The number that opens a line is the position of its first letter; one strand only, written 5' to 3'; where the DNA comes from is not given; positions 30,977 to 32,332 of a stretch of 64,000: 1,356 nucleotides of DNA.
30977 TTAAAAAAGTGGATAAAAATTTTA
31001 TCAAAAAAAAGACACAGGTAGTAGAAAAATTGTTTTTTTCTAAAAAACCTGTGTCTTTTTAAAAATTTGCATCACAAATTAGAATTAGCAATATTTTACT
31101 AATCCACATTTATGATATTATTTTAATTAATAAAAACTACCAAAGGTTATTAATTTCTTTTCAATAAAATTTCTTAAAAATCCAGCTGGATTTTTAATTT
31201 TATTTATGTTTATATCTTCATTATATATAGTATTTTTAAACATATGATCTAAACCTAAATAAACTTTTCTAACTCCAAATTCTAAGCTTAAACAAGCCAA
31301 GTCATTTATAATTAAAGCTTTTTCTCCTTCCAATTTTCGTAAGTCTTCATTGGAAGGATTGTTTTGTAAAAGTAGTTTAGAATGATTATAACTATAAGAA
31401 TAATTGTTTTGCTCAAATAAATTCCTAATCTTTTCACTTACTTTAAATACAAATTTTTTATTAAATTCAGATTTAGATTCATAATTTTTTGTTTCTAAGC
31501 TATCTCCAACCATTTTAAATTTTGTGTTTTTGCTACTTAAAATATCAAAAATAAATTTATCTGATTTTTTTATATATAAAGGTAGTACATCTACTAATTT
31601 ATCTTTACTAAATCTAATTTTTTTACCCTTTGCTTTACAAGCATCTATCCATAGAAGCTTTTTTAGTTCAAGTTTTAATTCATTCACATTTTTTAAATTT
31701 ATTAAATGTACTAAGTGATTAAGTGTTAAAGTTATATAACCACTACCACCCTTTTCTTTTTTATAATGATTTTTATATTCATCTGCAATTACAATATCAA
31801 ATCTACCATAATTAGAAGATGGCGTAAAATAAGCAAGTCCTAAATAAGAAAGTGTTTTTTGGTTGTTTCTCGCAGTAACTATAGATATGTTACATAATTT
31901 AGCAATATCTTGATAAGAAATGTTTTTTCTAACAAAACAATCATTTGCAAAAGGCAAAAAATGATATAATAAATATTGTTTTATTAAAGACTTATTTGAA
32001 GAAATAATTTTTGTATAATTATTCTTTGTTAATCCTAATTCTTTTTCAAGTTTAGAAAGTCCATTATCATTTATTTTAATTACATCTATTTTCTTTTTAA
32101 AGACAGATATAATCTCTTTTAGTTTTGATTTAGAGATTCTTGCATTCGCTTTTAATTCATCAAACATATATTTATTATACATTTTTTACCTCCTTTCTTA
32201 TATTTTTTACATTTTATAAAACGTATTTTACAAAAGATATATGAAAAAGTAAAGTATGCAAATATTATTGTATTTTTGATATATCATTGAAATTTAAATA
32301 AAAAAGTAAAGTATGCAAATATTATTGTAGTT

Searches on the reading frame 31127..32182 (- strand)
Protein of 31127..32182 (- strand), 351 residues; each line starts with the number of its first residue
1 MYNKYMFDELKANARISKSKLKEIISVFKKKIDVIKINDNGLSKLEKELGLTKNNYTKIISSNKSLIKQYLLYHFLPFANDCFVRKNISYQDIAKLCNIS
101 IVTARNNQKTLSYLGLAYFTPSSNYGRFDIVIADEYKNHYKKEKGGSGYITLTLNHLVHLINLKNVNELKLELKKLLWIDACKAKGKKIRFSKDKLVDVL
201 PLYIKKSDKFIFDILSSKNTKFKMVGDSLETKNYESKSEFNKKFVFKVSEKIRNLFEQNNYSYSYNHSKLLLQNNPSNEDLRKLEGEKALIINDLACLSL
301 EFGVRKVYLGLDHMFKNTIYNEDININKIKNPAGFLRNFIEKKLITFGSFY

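Call 5: search_protein_families(library=pfam, proteins=[window:31127-32182:-], max_evalue=0.01)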
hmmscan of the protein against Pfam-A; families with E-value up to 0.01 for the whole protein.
window:31127-32182:- (351 aa): 1 family
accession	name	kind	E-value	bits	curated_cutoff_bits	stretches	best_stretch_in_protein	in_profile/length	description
PF16012.10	DUF4780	-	0.002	18.2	24.5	1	190-271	95-174/176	Domain of unknown function (DUF4780)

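Call 9: search_protein_families(library=ncbifam, proteins=[window:31127-32182:-], max_evalue=0.1)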
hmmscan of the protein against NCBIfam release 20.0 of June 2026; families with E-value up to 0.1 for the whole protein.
window:31127-32182:- (351 aa): 0 families

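Call 10: search_protein_families(library=phrogs, proteins=[window:31127-32182:-], max_evalue=0.1)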
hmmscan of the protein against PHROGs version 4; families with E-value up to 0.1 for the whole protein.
window:31127-32182:- (351 aa): 1 family
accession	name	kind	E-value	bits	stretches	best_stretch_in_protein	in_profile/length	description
phrog_13905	-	unknown function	2.9e-82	278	2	46-349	76-387/392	-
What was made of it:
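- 31127..32182 (-): Gene for a 351-aa Rep-like protein with a tandem winged-helix fold; the candidate iteron-binding initiator. No Pfam or NCBIfam match; PHROG 13905, function unknown (calls 5, 9, 10).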

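Call 27: find_homologous_proteins(query=window:31127-32182:-)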
Query window:31127-32182:- (351 aa): 10 proteins with E <= 0.001 among 5605 candidates.
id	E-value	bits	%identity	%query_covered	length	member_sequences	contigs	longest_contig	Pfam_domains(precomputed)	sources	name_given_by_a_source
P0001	3.2e-219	745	99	100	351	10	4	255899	-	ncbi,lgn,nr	ncbi:TPA: hypothetical protein UL242_002422 [Clostridioides difficile]|nr:hypothetical protein [Clos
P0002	1.0e-118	415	62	100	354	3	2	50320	-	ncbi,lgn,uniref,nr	ncbi:hypothetical protein C4097_06465 [Clostridioides difficile]|uniref:hypothetical protein n=1 Tax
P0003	2.7e-117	410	59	100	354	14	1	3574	-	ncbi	ncbi:hypothetical protein ACTPDI_20590 [Clostridioides difficile]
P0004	8.4e-75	270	44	98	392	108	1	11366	-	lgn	-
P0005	6.5e-70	254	42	98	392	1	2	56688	-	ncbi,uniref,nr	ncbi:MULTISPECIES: hypothetical protein [unclassified Clostridioides]|uniref:hypothetical protein n=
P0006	1.0e-68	250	43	98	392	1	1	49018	-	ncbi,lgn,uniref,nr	ncbi:hypothetical protein [Clostridioides sp. ES-S-0048-02]|uniref:hypothetical protein n=1 Tax=Clos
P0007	1.3e-66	243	42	98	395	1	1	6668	-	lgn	-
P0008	5.9e-60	222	39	97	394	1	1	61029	-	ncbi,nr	ncbi:hypothetical protein IR152_15660 [Clostridioides sp. ES-S-0108-01]|nr:hypothetical protein [Clo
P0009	4.3e-52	196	42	83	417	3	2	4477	-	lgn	-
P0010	4.7e-39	153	35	96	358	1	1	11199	-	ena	-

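Call 36: search_solved_structures(query=A1, max_evalue=10, show_alignments=2)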
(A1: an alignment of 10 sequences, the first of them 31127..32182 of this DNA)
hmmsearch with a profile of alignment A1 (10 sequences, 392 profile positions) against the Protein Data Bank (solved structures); distinct sequences matched with E-value up to 10: 8.
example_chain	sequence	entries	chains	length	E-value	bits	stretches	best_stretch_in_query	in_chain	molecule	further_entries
5ce0_A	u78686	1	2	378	0.052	15.9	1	232-289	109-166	Native conserpin with Z-variant (E342K)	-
5cdx_A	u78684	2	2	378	0.053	15.8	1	232-289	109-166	Conserpin | Conserpin in the latent state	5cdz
6ee5_A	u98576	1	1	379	0.053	15.8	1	232-289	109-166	Conserpin-AATRCL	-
4m0q_A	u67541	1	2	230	0.49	12.7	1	252-310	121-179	Membrane-associated protein VP24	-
4u2x_A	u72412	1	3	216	0.5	12.6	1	252-311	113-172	Membrane-associated protein VP24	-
9z71_A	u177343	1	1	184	1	11.6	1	114-154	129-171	Winged helix-turn-helix transcriptional regulator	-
7e58_A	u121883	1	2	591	1.2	11.3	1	227-326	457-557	Guanylate-binding protein 2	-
7m1s_A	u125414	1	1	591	1.2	11.3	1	227-326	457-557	Guanylate-binding protein 2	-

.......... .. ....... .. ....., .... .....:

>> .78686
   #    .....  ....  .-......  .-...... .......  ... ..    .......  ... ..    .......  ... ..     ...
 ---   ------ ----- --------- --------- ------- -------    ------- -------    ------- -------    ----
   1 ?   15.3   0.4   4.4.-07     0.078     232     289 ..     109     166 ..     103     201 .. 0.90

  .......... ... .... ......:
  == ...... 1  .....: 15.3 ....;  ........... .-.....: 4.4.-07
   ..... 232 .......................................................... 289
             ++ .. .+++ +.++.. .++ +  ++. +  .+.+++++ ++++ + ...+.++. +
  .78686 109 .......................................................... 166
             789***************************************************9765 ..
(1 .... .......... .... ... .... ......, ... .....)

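Call 50: predict_structure(alignment_id=A1)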
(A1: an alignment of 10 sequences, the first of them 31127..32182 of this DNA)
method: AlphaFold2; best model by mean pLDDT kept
length: 351 residues; sequences in the alignment: 10
mean_pLDDT: 76.5   pTM: 0.80
mean pLDDT of the five models: 76.5, 58.7, 56.6, 53.3, 48.4
residues with pLDDT >= 90: 66; 70-90: 204; 50-70: 30; < 50: 51
segments of 3 or more residues with pLDDT < 50: 1-3, 29-62, 138-141, 319-324
pLDDT, mean of each block of 10 residues (from residue 1): 67 88 70 32 23 29 78 89 84 89 88 86 74 63 61 92 88 89 76 84 84 88 86 85 93 88 80 83 88 92 89 67 54 82 72 43
secondary structure, 60 per line:
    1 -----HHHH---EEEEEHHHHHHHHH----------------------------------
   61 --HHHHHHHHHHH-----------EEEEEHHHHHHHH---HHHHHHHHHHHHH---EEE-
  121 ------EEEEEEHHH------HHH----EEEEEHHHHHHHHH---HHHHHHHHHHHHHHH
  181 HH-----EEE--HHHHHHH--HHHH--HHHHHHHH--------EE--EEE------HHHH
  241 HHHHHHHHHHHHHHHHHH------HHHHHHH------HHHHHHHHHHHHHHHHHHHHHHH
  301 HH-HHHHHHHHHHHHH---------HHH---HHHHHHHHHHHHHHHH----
elements in order: H6-9 E13-17 H18-26 H63-73 E85-89 H90-97 H101-113 E117-119 E127-132 E149-153 H154-162 H166-182 E188-190 H193-199 H202-205 H208-215 E228-230 H237-258 H265-271 H278-302 H304-316 H332-347
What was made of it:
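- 31127..32182 (-): AlphaFold model: pLDDT 76.5, pTM 0.80 (call 50).
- Closest known: R6K pi protein and gamma origin. Different: The 351-aa protein also has an extra C-terminal helical domain of about 110 residues (call 50).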

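Call 61: search_protein_representatives(alignment_id=A1)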
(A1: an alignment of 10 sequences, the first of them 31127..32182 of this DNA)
Query: 10 sequences, 392 profile positions. Proteins with E-value up to 0.001 (for the whole library): 367; up to 1e-10: 228; up to 1e-30: 27. The best 150 are listed.
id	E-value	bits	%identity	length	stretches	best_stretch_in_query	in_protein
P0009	3.0e-160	550.1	-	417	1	1-390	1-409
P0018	8.2e-139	479.5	-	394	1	1-392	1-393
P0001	4.2e-137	473.9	-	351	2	70-388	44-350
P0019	3.0e-110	385.5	-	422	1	2-390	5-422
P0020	1.0e-106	373.8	-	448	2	45-390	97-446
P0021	2.9e-102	359.2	-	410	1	1-390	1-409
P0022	4.2e-99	348.7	-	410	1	1-389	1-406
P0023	2.0e-90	320.1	-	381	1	3-388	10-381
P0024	1.3e-89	317.5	-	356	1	1-383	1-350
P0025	2.9e-85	303.2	-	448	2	166-384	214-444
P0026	5.1e-81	289.2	-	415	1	1-387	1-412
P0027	2.3e-77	277.2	-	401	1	3-388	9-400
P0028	2.8e-73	263.7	-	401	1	3-388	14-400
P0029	6.5e-72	259.2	-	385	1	2-388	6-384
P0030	3.2e-54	201.0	-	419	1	2-388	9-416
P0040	9.7e-32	127.0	-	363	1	4-383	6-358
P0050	2.8e-28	115.6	-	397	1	3-382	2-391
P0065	4.9e-26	108.2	-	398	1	6-388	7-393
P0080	1.0e-23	100.6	-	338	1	83-380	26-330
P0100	3.8e-20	88.8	-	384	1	4-384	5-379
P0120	1.8e-18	83.3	-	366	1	90-380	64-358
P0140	2.9e-17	79.3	-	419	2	86-252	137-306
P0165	2.7e-15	72.8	-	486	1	71-219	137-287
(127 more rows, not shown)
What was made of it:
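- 31127..32182 (-): The family has 367 cluster representatives (call 61).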

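Call 62: search_protein_families(library=pfam, proteins=[P0019, P0030, P0040, P0050, P0065, P0080, P0100, P0120, P0140, P0165], max_evalue=0.1)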
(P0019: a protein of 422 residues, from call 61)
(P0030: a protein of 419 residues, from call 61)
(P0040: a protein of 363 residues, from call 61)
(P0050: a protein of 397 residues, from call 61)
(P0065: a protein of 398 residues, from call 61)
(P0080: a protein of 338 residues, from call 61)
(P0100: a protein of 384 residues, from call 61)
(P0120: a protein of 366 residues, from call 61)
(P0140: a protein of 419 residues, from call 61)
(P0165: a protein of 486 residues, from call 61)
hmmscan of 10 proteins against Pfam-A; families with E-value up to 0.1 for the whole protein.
P0019 (422 aa): 3 families
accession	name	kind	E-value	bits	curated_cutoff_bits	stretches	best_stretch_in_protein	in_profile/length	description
PF12840.13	HTH_20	-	0.013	15.9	27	1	132-164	16-48/51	Helix-turn-helix domain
PF13412.12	HTH_24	-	0.028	14.4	21.9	1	136-164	19-47/48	Winged helix-turn-helix DNA-binding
PF09339.16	HTH_IclR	-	0.055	13.7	22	0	133-165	17-49/52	IclR helix-turn-helix domain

P0030 (419 aa): 0 families

P0040 (363 aa): 1 family
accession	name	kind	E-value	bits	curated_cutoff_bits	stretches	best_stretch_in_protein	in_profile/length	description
PF08280.17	HTH_Mga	-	0.016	15.6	23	0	116-139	21-44/59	M protein trans-acting positive regulator (MGA) HTH domain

P0050 (397 aa): 1 family
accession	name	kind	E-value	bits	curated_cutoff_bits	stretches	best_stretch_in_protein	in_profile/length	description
PF16286.10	DUF4932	-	0.0043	16.9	28.7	1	287-358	34-106/332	Domain of unknown function (DUF4932)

P0065 (398 aa): 6 families
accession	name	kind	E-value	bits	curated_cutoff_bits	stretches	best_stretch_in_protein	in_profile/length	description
PF13730.12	HTH_36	-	0.0001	22.5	25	1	107-153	9-55/55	Helix-turn-helix domain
PF20830.2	Reovirus_bridge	-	0.024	15.5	27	1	240-287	44-89/102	Reovirus turret protein, bridge domain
PF08281.18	Sigma70_r4_2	-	0.047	13.8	25.7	0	122-140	25-43/54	Sigma-70, region 4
PF24964.1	DUF7769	-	0.062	13.4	27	0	109-140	10-41/55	Domain of unknown function (DUF7769)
PF07453.19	NUMOD1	-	0.071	13.8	22.8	0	124-141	17-33/37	NUMOD1 domain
PF06162.17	PgaPase_1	-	0.071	13.3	24.4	1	256-319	49-109/166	Putative pyroglutamyl peptidase PgaPase_1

P0080 (338 aa): 0 families

P0100 (384 aa): 1 family
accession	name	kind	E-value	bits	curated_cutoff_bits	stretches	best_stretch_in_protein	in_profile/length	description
PF13730.12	HTH_36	-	0.051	13.8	25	1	89-143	3-55/55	Helix-turn-helix domain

P0120 (366 aa): 0 families

P0140 (419 aa): 4 families
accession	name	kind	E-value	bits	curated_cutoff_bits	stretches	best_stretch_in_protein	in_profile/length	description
PF25212.1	HVO_A0114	-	0.0018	18.5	27.6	1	171-210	40-79/84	HVO_A0114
PF13730.12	HTH_36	-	0.0031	17.7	25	1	166-197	24-55/55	Helix-turn-helix domain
PF08279.18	HTH_11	-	0.03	14.7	25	1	167-213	15-54/55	HTH domain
PF08281.18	Sigma70_r4_2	-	0.038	14.1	25.7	1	167-186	26-45/54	Sigma-70, region 4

P0165 (486 aa): 2 families
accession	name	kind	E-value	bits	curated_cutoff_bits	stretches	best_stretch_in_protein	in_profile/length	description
PF08951.15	EntA_Immun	-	0.003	18.2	22.1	1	386-432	2-48/73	Enterocin A Immunity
PF13730.12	HTH_36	-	0.035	14.4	25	1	187-211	31-55/55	Helix-turn-helix domain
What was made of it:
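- On Iteron-binding plasmid initiators of the RepE / pi / RepA type (Pfam Rep_3, PF01051): No match in ten distant members of the 351-aa family (call 62).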

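Call 67: find_related_loci(query=A1, collection=genome_contigs, flank=5000)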
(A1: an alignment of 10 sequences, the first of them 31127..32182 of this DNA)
Query A1 (351 aa) in genome_contigs; peptide patterns used: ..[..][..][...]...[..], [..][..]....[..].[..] (x = any residue, [..] = any of these).
117 stretches matched a pattern; 4 encode a relative of the query (tblastn E <= 1e-3); 4 distinct loci.
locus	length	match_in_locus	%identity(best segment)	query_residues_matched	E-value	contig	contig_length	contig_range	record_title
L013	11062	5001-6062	58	1-351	4e-119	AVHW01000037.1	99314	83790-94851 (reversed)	Clostridioides difficile CD160 gcdCD160.contig.37, whole genome shotgun sequence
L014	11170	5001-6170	45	5-350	2e-85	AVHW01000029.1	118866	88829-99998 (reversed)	Clostridioides difficile CD160 gcdCD160.contig.29, whole genome shotgun sequence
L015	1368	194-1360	40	7-350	3e-80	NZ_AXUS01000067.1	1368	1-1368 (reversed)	Clostridioides mangenotii TR Contig_239, whole genome shotgun sequence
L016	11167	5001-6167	40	7-350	2e-75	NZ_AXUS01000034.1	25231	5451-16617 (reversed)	Clostridioides mangenotii TR Contig_284, whole genome shotgun sequence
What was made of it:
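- Tried and rejected: The genome-collection scan returned only 4 loci, because it relies on near-exact peptide patterns (call 67).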

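Call 73: search_dna_similar(query=window:31127-32182:-, collection=plasmids, mode=protein, max_evalue=0.001, max_rows=40, rows=spread)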
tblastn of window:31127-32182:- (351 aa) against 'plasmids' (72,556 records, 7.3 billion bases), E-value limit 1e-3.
Records with a match: 15; places in all: 15; records where one place covers at least 80% of the query: 14.
Best place of each record, by identity: >=99% 1; 90-95% 1; <60% 13.
By first word of the organism name: Clostridioides 14; Paenibacillus 1.
By predicted mobility (MOB-suite, as given by PLSDB): non-mobilizable 14; mobilizable 1.
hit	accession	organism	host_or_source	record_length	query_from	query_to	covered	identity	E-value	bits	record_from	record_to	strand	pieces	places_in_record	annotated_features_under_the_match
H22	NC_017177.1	Clostridioides difficile BI1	Homo sapiens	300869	1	351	100%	100.0%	0e+0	617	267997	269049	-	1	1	hypothetical protein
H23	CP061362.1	Clostridioides sp. ES-W-0016-02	water,pond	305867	3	351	99%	93.7%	0e+0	579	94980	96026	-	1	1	hypothetical protein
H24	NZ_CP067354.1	Clostridioides sp. ES-S-0173-01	soil,soil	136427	1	351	100%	58.4%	4e-94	313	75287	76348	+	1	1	hypothetical protein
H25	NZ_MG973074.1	Clostridioides difficile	hospital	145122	1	351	100%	58.1%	1e-93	312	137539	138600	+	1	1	hypothetical protein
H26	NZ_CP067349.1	Clostridioides sp. ES-S-0107-01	soil,soil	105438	1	351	97%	54.6%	9e-71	314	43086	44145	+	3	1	hypothetical protein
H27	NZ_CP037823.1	Clostridioides difficile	Homo sapiens,feces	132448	46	350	87%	48.3%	2e-65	231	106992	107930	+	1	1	hypothetical protein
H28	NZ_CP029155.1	Clostridioides difficile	single cell,intestine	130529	42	350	88%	47.0%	5e-64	227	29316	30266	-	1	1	hypothetical protein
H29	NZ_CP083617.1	Clostridioides difficile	-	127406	42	350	88%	47.0%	9e-64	226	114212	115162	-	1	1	hypothetical protein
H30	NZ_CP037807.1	Clostridioides difficile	Homo sapiens,feces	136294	42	350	88%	47.0%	4e-63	224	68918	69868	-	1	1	hypothetical protein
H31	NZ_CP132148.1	Clostridioides difficile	Homo sapiens,whole organism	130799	46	350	87%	47.6%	4e-64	227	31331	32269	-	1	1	hypothetical protein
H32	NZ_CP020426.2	Clostridioides difficile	ATCC strain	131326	46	350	87%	47.6%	4e-64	227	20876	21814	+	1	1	hypothetical protein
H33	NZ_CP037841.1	Clostridioides difficile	-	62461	55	350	84%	45.2%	1e-56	205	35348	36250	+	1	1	hypothetical protein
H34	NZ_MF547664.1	Clostridioides difficile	hospital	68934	55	350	84%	45.2%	3e-56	204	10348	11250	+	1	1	hypothetical protein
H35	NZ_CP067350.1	Clostridioides sp. ES-S-0107-01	soil,soil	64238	60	350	83%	44.3%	1e-45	174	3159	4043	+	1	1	hypothetical protein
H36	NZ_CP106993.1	Paenibacillus thiaminolyticus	mixed culture,sour bamboo shoots sample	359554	67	156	26%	37.8%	7e-6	56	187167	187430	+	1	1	hypothetical protein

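Call 93: find_encoding_contigs(protein=P0010, flank=5000, max_places=3)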
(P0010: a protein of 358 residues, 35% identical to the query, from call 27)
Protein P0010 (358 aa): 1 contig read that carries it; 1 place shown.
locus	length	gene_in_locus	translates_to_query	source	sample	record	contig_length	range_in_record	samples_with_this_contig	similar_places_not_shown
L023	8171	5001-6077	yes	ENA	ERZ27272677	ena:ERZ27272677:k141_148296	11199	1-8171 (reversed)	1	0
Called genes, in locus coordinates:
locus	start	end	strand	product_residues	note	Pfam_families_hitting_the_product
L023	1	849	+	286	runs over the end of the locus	PF26125:AcrVA2-like (weak)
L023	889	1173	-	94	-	-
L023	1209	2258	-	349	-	PF22823:MrpR_C_cat (weak)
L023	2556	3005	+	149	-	PF12844:HTH_19, PF13560:HTH_31, PF01381:HTH_3, PF13413:HTH_25 (weak), PF13443:HTH_26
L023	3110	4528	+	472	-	-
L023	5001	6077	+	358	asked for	-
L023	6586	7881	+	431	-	PF01068:DNA_ligase_A_M, PF14743:DNA_ligase_OB_2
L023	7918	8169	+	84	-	?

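Call 94: find_encoding_contigs(protein=P0009, flank=5000, max_places=3)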
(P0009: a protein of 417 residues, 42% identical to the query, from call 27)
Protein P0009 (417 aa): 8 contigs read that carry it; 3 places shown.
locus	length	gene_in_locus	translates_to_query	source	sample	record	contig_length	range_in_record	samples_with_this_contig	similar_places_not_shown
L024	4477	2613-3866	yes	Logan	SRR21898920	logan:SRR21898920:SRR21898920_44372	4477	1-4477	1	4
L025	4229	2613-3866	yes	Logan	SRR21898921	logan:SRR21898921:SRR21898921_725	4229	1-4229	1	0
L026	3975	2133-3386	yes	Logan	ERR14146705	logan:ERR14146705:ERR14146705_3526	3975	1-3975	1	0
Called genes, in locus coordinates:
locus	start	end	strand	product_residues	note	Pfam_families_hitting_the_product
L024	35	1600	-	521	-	-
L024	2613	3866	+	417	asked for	-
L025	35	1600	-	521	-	-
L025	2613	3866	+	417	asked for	-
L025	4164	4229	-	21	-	?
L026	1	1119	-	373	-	?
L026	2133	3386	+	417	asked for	-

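Call 99: find_related_loci(query=A1, collection=viral_contigs, flank=4000)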
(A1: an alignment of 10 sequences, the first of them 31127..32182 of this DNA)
Query A1 (351 aa) in viral_contigs; peptide patterns used: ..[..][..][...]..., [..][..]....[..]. (x = any residue, [..] = any of these).
52 stretches matched a pattern; 12 encode a relative of the query (tblastn E <= 1e-3); 12 distinct loci.
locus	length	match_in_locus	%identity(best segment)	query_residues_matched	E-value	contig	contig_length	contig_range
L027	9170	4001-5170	45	5-350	5e-85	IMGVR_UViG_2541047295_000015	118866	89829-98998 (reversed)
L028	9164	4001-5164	44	7-350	3e-84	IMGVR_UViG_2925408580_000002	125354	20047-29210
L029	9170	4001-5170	44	5-350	2e-83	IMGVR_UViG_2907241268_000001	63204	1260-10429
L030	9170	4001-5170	44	5-350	5e-83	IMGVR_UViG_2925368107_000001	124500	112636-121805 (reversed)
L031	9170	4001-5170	43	5-350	4e-83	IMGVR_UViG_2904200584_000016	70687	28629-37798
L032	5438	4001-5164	43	7-350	6e-83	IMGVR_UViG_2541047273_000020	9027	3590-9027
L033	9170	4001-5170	43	5-350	6e-83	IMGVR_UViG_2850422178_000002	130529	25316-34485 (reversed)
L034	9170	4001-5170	44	5-350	9e-83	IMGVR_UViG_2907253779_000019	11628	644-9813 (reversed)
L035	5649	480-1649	44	5-350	9e-83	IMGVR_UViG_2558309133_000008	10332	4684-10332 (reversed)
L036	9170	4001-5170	44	5-350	4e-82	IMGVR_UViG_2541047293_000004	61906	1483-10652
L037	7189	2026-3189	43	7-350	3e-82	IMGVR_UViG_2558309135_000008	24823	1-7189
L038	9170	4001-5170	43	5-350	4e-83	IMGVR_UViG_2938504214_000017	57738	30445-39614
